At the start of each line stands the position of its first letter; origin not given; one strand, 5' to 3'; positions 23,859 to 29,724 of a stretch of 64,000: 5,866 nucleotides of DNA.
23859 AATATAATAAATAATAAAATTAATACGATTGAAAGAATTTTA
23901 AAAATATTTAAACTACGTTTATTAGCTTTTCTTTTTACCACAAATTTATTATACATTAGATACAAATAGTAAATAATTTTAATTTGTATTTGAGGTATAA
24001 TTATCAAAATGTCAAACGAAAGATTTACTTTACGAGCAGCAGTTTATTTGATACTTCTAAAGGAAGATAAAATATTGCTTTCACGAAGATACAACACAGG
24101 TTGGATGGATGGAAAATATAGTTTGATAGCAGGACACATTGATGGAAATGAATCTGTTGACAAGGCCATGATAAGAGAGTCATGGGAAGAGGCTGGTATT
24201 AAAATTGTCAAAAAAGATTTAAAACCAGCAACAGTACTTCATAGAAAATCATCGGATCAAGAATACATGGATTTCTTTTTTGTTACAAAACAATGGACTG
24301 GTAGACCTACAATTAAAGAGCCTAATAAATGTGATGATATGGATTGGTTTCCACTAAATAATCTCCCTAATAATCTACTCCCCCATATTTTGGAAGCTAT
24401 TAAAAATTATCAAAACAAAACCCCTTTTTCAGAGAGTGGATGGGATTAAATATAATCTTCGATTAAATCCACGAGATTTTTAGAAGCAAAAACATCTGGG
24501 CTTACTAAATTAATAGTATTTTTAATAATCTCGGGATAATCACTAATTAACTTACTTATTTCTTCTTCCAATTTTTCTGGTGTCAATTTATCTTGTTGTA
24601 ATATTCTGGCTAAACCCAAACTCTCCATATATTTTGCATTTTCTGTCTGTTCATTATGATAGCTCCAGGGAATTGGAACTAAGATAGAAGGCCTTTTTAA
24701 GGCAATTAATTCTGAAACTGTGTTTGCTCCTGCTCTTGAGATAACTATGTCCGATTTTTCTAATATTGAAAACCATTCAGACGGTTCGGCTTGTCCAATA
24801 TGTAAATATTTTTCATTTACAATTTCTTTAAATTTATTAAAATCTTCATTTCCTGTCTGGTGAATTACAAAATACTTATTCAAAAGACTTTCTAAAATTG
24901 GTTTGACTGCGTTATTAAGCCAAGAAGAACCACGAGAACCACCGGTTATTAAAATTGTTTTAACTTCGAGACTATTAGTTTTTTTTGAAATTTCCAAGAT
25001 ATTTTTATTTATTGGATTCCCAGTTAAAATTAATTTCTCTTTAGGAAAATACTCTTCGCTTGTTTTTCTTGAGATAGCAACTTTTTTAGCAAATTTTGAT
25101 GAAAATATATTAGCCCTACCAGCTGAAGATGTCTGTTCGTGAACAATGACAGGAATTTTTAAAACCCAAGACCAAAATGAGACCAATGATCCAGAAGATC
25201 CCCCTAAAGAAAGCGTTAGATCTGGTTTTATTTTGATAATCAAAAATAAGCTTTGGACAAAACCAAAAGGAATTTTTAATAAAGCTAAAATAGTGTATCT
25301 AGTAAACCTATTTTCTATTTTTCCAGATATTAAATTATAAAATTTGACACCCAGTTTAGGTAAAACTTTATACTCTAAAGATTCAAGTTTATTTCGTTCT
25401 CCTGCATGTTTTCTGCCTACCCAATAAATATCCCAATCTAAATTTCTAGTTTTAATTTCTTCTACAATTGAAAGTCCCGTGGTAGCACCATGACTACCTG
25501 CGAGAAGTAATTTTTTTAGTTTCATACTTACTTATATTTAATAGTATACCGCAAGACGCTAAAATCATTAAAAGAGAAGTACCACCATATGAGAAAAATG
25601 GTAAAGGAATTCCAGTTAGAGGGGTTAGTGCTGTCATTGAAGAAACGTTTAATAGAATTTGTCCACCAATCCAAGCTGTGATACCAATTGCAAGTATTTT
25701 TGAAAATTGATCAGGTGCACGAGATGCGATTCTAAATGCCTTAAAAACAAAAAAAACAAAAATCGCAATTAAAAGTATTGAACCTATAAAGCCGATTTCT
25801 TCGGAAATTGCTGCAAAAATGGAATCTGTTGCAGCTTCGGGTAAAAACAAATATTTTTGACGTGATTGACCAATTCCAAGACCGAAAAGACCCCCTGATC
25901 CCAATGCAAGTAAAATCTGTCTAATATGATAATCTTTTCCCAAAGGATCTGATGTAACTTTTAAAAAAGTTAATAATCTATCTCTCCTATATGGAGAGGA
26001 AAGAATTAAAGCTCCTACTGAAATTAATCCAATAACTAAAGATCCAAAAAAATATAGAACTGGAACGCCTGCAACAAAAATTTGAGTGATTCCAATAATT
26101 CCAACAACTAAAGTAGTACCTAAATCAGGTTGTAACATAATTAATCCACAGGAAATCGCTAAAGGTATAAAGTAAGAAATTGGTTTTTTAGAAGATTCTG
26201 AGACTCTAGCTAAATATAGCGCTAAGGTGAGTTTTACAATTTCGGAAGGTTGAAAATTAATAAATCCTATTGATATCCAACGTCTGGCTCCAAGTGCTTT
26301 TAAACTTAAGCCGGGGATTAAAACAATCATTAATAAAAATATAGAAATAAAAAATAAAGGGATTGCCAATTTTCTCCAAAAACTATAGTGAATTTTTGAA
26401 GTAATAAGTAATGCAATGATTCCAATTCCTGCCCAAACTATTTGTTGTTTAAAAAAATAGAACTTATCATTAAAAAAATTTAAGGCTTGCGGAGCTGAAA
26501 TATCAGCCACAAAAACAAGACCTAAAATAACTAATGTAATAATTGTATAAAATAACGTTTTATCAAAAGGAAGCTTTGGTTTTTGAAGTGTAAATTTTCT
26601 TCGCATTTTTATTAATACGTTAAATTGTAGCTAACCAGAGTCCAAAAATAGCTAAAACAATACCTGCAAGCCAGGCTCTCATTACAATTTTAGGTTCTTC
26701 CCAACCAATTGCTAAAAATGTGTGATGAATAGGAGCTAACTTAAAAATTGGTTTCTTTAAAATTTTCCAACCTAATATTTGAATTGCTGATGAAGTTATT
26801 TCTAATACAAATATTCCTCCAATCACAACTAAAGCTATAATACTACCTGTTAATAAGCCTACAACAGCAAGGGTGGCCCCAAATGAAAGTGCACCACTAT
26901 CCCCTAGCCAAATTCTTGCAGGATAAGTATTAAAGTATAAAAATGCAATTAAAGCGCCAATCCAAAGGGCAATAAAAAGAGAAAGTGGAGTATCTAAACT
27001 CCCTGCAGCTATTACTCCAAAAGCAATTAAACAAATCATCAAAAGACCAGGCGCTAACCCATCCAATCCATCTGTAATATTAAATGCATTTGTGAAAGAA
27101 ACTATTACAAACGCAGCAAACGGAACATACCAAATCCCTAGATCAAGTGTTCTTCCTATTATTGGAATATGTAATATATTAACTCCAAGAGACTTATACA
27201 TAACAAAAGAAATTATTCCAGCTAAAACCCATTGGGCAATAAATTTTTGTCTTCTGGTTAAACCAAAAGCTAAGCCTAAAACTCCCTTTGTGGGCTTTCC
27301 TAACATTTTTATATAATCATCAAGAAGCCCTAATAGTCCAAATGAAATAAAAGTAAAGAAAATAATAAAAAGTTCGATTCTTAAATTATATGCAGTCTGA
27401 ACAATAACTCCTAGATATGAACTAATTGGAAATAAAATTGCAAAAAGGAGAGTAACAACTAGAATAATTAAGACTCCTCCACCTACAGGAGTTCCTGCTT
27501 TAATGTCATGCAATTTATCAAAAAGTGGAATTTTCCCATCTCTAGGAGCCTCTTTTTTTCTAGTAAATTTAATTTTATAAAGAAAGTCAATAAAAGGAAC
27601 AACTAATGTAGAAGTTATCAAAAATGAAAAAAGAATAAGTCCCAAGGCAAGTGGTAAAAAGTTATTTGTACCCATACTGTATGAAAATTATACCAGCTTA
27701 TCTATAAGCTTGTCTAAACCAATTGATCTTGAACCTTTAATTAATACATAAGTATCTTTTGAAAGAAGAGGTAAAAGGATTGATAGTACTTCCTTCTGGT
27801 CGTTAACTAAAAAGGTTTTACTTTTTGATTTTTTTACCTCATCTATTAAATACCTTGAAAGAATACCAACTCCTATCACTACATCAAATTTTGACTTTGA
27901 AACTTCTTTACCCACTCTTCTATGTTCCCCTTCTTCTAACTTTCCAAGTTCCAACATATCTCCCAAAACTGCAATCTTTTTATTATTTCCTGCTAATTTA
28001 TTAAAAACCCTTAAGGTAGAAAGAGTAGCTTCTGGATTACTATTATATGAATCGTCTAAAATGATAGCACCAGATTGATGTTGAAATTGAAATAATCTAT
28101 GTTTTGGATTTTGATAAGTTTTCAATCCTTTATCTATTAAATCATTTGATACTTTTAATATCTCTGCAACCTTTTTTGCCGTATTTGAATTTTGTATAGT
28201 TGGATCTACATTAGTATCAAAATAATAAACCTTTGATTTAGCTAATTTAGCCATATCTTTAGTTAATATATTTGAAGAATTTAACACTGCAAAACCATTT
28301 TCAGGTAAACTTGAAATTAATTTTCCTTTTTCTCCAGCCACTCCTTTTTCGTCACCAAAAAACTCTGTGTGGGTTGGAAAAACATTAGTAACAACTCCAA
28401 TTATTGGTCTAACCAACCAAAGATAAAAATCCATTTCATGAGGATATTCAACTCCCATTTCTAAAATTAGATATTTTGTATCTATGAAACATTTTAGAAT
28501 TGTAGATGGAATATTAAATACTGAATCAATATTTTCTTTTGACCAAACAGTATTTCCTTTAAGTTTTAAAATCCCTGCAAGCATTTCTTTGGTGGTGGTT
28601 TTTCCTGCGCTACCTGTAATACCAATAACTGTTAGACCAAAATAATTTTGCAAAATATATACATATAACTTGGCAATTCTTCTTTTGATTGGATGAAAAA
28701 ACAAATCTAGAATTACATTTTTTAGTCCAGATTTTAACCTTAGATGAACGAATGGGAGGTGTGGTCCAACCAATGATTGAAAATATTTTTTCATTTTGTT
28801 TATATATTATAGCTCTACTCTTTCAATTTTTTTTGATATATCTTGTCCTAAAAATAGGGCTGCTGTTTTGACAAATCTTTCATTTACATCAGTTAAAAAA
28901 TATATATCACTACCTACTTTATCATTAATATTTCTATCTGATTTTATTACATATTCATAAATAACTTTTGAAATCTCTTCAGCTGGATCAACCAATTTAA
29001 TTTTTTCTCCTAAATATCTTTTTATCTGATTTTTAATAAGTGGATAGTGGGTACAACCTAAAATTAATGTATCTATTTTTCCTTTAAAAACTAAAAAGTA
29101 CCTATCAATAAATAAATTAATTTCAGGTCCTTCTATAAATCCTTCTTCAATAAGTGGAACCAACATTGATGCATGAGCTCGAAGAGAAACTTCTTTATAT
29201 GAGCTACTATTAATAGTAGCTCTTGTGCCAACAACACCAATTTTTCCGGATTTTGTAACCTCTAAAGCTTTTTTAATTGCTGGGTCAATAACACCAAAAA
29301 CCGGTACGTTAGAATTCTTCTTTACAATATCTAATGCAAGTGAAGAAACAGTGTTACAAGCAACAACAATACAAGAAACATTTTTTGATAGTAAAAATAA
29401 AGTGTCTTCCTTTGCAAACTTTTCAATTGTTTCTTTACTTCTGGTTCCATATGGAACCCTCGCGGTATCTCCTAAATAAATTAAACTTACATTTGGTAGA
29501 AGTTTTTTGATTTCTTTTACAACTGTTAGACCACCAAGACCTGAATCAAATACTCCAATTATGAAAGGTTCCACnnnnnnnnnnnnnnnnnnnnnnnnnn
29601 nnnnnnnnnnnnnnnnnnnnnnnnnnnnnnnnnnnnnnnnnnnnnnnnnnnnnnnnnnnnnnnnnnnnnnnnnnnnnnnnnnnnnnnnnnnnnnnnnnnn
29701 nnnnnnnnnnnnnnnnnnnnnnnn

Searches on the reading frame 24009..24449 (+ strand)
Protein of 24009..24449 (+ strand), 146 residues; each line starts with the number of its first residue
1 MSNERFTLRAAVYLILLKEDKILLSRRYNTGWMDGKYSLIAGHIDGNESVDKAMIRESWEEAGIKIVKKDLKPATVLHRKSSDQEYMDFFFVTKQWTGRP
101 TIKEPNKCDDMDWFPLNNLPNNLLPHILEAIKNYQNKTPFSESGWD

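Call 54: search_protein_families(library=pfam, proteins=[window:24009-24449:+], max_evalue=0.001)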
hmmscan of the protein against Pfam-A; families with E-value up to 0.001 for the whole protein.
window:24009-24449:+ (146 aa): 2 families
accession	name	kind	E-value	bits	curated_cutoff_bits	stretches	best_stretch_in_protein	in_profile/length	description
PF00293.34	NUDIX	-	1.5e-17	64.3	21.1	1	8-122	2-122/134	NUDIX domain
PF14815.12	NUDIX_4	-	9.8e-09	35.4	35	1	12-130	1-109/113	NUDIX domain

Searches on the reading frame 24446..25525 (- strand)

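Call 54: search_protein_families(library=pfam, proteins=[window:24446-25525:-], max_evalue=0.001)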
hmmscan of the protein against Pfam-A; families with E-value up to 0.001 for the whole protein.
window:24446-25525:- (359 aa): 3 families
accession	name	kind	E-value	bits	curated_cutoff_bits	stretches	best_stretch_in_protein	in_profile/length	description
PF04101.22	Glyco_tran_28_C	-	2.2e-33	116.1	22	1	190-332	1-146/166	Glycosyltransferase family 28 C-terminal domain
PF03033.26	Glyco_transf_28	-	3.7e-14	53.4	26.2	1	49-151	37-139/139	Glycosyltransferase family 28 N-terminal domain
PF13528.12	Glyco_trans_1_3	-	0.00016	21.4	25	1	255-325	252-320/322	Glycosyl transferase family 1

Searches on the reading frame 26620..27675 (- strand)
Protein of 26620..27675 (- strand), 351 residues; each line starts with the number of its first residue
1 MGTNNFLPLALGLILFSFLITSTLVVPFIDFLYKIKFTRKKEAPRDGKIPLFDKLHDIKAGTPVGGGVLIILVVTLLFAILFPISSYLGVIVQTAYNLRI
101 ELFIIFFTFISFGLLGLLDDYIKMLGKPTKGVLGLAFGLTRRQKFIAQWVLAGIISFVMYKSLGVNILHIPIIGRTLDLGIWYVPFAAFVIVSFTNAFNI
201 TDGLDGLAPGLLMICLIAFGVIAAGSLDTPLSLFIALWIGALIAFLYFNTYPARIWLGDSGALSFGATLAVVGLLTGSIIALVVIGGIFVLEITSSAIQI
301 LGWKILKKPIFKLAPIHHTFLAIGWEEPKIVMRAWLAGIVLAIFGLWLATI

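Call 54: search_protein_families(library=pfam, proteins=[window:26620-27675:-], max_evalue=0.001)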
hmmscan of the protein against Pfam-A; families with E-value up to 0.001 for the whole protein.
window:26620-27675:- (351 aa): 1 family
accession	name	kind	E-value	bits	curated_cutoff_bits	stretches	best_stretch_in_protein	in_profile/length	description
PF00953.26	Glycos_transf_4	-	8.6e-32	110.8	27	1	103-275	2-158/160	Glycosyl transferase family 4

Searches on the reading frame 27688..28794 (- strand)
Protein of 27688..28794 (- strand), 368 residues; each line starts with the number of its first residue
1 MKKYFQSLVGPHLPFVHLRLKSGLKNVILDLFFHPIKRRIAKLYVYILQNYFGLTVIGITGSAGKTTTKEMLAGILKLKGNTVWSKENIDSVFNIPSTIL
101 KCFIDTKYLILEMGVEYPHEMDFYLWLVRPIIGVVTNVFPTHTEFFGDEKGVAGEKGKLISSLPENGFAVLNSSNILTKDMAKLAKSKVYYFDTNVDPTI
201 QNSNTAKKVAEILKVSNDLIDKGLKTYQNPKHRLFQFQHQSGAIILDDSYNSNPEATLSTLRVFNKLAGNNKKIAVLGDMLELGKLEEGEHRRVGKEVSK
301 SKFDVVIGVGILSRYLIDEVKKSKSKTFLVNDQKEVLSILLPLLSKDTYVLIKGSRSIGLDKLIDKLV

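Call 54: search_protein_families(library=pfam, proteins=[window:27688-28794:-], max_evalue=0.001)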
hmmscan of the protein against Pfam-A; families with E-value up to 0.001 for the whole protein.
window:27688-28794:- (368 aa): 2 families
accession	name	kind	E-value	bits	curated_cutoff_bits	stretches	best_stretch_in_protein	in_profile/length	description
PF08245.18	Mur_ligase_M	-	1.7e-25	90.6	24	1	59-198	1-151/200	Mur ligase middle domain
PF02875.26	Mur_ligase_C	-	4.5e-15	57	28.4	1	235-356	4-127/127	Mur ligase, glutamate ligase domain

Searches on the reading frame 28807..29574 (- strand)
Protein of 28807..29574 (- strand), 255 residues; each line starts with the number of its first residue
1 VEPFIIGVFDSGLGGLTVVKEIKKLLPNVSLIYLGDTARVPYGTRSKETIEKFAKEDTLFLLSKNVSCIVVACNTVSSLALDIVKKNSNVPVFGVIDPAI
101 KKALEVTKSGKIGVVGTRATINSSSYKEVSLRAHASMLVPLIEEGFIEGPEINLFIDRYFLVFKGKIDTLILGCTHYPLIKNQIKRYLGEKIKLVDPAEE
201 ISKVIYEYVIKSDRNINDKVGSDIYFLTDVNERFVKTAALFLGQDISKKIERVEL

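Call 54: search_protein_families(library=pfam, proteins=[window:28807-29574:-], max_evalue=0.001)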
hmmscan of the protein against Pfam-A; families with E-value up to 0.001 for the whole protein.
window:28807-29574:- (255 aa): 1 family
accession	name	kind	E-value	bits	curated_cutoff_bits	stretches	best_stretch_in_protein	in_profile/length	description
PF01177.27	Asp_Glu_race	-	4.9e-20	72.7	31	1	19-199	17-205/211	Asp/Glu/Hydantoin racemase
